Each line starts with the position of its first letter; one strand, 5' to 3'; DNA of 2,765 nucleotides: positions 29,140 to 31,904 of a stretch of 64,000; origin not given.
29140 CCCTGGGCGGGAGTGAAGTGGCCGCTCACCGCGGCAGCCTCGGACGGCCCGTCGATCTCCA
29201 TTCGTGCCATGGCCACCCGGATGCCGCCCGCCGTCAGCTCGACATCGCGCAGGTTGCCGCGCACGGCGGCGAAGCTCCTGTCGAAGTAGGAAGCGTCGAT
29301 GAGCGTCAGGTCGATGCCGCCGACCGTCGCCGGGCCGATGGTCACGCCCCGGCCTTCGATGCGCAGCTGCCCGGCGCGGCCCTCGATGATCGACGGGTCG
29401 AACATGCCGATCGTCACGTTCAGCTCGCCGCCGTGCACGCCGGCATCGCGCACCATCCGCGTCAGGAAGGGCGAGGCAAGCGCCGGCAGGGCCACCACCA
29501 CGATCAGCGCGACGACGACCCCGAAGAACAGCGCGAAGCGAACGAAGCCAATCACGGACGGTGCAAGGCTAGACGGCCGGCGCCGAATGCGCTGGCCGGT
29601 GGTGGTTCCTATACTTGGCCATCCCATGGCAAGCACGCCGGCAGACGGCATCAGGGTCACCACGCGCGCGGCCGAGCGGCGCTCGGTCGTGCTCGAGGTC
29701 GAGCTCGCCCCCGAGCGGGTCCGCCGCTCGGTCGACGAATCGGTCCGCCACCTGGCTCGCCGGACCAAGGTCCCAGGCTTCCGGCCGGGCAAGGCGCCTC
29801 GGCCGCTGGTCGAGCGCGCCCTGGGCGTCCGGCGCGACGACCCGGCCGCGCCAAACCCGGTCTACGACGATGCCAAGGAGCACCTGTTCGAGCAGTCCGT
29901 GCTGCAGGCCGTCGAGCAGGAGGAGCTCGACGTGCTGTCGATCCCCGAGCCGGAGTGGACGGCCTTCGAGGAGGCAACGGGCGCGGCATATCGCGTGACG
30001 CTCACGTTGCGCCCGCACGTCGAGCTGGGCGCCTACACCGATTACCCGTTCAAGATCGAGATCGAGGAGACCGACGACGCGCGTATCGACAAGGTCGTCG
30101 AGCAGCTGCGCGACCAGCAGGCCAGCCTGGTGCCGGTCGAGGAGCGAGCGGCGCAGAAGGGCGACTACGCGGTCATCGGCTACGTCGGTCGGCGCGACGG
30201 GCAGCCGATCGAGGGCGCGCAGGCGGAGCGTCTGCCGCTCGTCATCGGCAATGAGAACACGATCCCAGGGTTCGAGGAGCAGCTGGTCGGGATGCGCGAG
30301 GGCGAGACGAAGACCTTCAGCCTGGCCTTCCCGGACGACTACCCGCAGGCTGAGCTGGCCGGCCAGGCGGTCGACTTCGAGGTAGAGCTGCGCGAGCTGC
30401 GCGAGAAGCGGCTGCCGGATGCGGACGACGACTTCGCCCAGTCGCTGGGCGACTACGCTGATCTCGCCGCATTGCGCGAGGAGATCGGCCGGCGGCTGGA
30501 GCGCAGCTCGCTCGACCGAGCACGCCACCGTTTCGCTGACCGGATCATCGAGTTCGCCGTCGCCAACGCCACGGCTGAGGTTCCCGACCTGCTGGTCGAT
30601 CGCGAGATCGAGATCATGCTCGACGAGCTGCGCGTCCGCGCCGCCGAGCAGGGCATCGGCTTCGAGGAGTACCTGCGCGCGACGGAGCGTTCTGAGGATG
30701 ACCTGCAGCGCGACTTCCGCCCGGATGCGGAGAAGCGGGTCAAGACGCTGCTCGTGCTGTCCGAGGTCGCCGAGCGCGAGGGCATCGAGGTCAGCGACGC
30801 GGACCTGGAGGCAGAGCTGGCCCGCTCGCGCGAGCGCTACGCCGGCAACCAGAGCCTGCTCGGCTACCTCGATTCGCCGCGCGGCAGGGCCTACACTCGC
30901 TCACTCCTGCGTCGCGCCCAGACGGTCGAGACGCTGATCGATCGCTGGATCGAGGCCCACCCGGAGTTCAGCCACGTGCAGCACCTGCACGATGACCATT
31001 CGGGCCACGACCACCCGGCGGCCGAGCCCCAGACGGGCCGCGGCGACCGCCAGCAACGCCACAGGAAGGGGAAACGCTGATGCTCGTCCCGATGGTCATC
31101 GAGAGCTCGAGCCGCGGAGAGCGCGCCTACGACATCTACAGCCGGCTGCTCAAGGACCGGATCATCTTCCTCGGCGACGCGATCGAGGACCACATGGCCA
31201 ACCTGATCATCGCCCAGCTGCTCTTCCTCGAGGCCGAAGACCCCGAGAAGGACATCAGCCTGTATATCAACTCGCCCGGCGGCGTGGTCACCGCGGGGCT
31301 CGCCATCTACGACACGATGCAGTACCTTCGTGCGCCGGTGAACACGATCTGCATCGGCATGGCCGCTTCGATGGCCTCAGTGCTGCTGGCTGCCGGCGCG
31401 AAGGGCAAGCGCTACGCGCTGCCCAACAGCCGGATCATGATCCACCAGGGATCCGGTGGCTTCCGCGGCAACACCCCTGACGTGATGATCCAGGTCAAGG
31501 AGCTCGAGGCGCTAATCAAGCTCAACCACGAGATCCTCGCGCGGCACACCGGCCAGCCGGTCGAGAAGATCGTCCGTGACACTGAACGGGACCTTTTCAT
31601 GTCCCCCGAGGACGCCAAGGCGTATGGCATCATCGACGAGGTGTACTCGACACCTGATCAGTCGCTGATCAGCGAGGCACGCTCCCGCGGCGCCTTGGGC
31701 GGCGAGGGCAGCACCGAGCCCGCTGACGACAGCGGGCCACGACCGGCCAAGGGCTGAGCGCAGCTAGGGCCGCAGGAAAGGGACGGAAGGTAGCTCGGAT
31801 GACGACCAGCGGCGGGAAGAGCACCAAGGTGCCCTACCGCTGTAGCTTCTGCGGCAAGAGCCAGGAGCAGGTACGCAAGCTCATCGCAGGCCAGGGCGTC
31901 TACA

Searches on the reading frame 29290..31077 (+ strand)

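Call 46: search_protein_families(library=pfam, proteins=[window:29290-31077:+], max_evalue=0.00001)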
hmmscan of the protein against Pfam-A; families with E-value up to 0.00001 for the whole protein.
window:29290-31077:+ (596 aa): 3 families
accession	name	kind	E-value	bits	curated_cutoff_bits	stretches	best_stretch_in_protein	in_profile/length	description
PF05698.19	Trigger_C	-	1.3e-31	110.3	22.7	1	392-550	2-161/162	Bacterial trigger factor protein (TF) C-terminus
PF05697.18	Trigger_N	-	2.8e-25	89.7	22.2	1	123-273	3-144/144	Bacterial trigger factor protein (TF)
PF00254.34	FKBP_C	-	2.7e-13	50.5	21.1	1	285-367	2-93/94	FKBP-type peptidyl-prolyl cis-trans isomerase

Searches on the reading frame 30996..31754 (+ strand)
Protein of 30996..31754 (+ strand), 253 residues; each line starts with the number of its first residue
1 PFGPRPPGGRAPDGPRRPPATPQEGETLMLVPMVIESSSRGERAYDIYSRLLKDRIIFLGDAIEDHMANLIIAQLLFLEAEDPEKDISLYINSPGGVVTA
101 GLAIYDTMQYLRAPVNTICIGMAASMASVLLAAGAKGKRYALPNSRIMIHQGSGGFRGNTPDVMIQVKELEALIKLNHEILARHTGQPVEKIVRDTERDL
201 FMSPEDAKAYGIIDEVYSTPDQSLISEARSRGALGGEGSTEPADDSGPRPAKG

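Call 47: search_protein_families(library=pfam, proteins=[window:30996-31754:+], max_evalue=0.00001)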
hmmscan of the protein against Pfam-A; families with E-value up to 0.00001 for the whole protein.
window:30996-31754:+ (253 aa): 1 family
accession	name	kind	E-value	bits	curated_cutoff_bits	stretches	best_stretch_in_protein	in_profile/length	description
PF00574.28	CLP_protease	-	8.5e-80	267.3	20.2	1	40-218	2-180/182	Clp protease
